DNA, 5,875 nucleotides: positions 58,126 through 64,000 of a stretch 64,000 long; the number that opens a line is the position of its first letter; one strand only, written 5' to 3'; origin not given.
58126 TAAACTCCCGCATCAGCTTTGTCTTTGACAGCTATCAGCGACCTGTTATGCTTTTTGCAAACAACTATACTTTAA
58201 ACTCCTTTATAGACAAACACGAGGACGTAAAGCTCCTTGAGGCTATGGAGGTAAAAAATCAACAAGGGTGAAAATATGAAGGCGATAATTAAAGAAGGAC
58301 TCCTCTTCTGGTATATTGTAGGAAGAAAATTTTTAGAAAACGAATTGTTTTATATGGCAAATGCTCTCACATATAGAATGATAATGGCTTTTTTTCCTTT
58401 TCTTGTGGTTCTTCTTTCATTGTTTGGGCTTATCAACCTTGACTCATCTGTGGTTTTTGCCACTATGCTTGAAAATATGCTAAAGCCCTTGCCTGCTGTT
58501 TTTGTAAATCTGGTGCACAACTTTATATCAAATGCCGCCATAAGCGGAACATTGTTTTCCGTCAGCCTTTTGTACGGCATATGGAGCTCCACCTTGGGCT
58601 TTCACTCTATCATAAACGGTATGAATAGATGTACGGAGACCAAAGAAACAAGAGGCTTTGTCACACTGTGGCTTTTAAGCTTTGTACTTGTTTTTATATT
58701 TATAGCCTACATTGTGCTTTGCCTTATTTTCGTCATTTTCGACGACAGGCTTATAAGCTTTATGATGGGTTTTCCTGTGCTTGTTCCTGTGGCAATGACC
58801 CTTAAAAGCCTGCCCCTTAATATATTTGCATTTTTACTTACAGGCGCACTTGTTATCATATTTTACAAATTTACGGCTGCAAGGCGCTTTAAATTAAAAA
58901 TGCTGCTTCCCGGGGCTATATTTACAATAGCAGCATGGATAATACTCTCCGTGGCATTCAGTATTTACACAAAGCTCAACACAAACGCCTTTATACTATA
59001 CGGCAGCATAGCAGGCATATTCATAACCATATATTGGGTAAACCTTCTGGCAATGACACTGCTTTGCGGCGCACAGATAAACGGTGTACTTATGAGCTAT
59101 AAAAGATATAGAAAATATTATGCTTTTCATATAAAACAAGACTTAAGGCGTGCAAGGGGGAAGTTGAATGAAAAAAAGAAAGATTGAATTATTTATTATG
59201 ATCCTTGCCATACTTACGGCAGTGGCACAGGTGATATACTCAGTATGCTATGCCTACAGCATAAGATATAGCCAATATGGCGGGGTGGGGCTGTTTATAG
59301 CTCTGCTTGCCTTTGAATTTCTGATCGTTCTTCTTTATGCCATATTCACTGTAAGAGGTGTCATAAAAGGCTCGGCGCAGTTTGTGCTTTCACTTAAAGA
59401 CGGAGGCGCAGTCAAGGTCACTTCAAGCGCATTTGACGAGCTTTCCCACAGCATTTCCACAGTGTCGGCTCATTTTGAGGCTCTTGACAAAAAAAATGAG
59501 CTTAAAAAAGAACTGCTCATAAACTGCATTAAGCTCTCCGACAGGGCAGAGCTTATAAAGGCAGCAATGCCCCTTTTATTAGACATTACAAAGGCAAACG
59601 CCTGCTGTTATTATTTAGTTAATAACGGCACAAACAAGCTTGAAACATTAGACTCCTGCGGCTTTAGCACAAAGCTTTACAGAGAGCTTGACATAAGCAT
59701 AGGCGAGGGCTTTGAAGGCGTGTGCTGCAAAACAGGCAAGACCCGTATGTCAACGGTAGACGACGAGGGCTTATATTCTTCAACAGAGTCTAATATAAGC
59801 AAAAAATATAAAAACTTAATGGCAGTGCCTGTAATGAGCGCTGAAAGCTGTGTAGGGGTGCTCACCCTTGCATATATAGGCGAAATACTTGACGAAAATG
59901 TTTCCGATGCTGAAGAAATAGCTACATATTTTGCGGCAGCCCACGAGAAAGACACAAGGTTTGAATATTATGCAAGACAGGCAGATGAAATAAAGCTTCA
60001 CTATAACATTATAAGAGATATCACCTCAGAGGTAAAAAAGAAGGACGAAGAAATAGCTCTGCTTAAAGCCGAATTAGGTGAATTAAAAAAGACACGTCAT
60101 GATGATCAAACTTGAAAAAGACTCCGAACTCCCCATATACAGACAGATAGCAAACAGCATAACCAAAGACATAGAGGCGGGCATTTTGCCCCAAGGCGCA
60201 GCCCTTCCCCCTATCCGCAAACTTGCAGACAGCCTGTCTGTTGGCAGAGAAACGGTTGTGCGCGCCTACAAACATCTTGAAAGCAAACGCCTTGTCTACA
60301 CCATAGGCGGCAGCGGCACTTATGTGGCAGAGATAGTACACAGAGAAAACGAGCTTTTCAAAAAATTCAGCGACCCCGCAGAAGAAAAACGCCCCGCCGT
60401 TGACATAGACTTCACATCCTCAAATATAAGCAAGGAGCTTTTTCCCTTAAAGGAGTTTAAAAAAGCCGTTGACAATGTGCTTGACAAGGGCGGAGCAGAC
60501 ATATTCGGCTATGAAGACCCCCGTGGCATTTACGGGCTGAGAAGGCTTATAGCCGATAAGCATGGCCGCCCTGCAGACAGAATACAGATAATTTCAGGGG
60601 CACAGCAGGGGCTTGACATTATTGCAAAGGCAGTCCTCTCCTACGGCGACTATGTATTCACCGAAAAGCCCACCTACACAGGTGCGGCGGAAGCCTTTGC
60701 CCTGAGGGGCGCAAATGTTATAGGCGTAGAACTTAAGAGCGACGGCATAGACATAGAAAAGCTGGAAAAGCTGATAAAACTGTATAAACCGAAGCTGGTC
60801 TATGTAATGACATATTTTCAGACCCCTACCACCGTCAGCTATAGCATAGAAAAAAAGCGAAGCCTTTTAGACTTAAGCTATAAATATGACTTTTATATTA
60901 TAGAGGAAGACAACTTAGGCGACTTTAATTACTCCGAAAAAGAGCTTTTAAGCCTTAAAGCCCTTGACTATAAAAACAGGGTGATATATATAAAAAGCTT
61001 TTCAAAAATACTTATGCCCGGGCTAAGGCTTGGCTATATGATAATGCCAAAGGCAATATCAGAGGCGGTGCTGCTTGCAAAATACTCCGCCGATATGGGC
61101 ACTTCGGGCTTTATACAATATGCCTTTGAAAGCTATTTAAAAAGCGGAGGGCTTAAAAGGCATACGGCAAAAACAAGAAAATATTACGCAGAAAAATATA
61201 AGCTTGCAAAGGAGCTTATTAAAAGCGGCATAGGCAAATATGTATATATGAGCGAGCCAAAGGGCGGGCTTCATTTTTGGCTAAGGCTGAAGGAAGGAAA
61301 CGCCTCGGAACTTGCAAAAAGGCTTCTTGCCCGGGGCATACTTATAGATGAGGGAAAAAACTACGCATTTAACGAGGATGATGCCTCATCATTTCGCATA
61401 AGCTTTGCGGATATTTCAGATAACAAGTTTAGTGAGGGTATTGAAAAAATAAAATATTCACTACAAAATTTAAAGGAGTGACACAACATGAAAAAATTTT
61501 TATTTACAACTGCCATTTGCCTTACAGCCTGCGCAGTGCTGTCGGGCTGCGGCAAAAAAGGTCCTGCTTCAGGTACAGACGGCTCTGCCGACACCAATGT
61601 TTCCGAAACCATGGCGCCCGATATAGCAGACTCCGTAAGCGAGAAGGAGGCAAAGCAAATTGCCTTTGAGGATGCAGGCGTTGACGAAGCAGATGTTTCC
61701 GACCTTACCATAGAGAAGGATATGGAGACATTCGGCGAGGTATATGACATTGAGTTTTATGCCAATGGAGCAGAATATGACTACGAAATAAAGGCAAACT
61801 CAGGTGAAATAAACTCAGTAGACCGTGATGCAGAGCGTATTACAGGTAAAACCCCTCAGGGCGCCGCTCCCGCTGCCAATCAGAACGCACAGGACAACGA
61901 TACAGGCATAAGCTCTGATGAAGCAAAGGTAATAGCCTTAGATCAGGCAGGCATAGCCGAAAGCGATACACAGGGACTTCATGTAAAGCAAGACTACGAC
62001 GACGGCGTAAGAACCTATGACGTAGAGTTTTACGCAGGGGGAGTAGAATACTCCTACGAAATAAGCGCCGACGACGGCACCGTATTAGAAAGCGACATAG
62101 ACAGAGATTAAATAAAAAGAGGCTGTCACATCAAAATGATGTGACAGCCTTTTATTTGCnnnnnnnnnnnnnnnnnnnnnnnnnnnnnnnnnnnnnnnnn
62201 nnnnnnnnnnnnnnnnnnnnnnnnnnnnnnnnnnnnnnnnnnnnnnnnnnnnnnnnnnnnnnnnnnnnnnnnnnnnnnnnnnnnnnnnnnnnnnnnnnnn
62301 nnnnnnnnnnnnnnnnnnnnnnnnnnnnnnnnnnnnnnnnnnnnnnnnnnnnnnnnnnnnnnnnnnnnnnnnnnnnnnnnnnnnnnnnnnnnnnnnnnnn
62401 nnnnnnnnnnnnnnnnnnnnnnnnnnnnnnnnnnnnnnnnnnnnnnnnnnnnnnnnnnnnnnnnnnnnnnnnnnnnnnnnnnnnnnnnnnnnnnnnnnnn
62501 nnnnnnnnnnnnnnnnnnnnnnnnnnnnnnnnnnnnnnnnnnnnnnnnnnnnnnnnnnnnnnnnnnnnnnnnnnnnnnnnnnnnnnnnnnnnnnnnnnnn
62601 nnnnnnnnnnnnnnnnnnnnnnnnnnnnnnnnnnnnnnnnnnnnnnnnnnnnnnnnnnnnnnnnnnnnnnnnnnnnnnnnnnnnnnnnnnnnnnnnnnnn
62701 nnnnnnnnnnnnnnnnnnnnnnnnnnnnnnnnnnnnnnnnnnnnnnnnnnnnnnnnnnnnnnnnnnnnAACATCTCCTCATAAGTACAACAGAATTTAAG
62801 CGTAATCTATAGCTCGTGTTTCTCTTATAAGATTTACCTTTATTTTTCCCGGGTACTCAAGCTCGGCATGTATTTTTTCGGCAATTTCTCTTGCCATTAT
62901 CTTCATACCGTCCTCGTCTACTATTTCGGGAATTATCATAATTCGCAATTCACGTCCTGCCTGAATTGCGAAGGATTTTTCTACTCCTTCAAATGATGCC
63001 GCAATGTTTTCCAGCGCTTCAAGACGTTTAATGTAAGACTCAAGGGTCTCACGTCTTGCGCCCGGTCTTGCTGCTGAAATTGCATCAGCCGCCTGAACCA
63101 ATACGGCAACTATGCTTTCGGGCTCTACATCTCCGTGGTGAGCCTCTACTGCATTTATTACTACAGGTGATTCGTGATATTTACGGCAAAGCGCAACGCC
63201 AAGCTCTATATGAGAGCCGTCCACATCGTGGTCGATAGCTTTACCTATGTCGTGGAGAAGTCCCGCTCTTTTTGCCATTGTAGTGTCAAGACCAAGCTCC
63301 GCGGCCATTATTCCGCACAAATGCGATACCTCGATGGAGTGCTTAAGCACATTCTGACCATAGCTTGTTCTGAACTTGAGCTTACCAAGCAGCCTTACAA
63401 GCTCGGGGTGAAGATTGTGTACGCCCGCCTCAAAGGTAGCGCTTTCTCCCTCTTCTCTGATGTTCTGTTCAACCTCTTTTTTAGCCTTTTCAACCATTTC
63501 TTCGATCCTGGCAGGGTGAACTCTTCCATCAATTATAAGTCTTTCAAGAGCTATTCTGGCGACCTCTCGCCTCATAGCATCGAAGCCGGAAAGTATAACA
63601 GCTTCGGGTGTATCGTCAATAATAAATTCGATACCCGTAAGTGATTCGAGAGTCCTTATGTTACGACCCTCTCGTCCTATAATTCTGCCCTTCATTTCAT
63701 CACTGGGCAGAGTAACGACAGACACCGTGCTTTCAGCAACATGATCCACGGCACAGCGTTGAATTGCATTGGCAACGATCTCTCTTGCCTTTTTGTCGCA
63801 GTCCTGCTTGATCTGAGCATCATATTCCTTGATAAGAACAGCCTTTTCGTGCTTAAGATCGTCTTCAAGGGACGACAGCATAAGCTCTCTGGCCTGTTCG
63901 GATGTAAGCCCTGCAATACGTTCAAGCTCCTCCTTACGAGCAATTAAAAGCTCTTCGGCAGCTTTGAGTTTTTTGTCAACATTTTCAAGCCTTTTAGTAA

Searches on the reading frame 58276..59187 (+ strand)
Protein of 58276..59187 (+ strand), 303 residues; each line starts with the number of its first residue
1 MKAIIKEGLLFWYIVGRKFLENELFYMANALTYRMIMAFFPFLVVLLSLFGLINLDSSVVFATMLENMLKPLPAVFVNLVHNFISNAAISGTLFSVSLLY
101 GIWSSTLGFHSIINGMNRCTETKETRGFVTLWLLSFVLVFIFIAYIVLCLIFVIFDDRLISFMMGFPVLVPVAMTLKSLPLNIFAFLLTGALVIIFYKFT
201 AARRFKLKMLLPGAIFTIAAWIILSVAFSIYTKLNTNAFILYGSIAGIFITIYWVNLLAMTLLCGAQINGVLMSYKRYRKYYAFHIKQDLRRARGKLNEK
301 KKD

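Call 31: search_protein_families(library=pfam, proteins=[window:58276-59187:+])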
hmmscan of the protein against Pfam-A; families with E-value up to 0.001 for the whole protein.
window:58276-59187:+ (303 aa): 1 family
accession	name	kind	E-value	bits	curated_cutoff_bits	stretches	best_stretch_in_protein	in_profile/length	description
PF03631.20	Virul_fac_BrkB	-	9.9e-40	137.2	33.7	1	21-272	2-255/259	Virulence factor BrkB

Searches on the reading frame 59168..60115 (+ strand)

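Call 31: search_protein_families(library=pfam, proteins=[window:59168-60115:+])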
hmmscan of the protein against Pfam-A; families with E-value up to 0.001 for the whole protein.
window:59168-60115:+ (315 aa): 1 family
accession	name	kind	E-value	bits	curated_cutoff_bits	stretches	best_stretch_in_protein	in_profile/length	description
PF01590.32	GAF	-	0.00073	20.5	22.4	0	125-258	1-132/133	GAF domain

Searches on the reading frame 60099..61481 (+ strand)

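Call 31: search_protein_families(library=pfam, proteins=[window:60099-61481:+])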
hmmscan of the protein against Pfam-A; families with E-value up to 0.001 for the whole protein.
window:60099-61481:+ (460 aa): 3 families
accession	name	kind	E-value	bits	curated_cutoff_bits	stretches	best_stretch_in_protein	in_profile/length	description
PF00155.27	Aminotran_1_2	-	1.1e-28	101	19.7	1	112-451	13-361/361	Aminotransferase class I and II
PF00392.27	GntR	-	4.7e-15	55.4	27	1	14-76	2-64/64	Bacterial regulatory proteins, gntR family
PF12897.13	Asp_aminotransf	-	1.6e-08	34.2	27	1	202-423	143-376/421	Aspartate amino-transferase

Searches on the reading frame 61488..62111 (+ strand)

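Call 31: search_protein_families(library=pfam, proteins=[window:61488-62111:+])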
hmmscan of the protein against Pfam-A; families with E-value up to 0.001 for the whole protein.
window:61488-62111:+ (207 aa): 1 family
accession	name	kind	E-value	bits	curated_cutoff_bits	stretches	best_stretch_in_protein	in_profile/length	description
PF03413.25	PepSY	-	7.4e-13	49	24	2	141-202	2-59/60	Peptidase propeptide and YPEB domain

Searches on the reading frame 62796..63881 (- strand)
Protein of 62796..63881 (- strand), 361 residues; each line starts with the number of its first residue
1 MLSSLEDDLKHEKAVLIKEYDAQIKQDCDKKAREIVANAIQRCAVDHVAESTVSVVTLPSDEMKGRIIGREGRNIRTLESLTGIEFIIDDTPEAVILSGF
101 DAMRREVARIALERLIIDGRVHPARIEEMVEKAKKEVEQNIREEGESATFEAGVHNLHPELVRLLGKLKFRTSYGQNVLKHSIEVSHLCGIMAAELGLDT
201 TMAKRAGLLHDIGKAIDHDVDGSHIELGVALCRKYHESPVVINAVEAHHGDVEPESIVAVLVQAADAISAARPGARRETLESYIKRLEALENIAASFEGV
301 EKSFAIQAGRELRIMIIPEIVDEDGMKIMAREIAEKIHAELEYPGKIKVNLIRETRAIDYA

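Call 67: find_encoding_contigs(protein=window:62796-63881:-, flank=10000, max_places=3)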
Protein window:62796-63881:- (361 aa): no gene with exactly this product is on record in the collection.
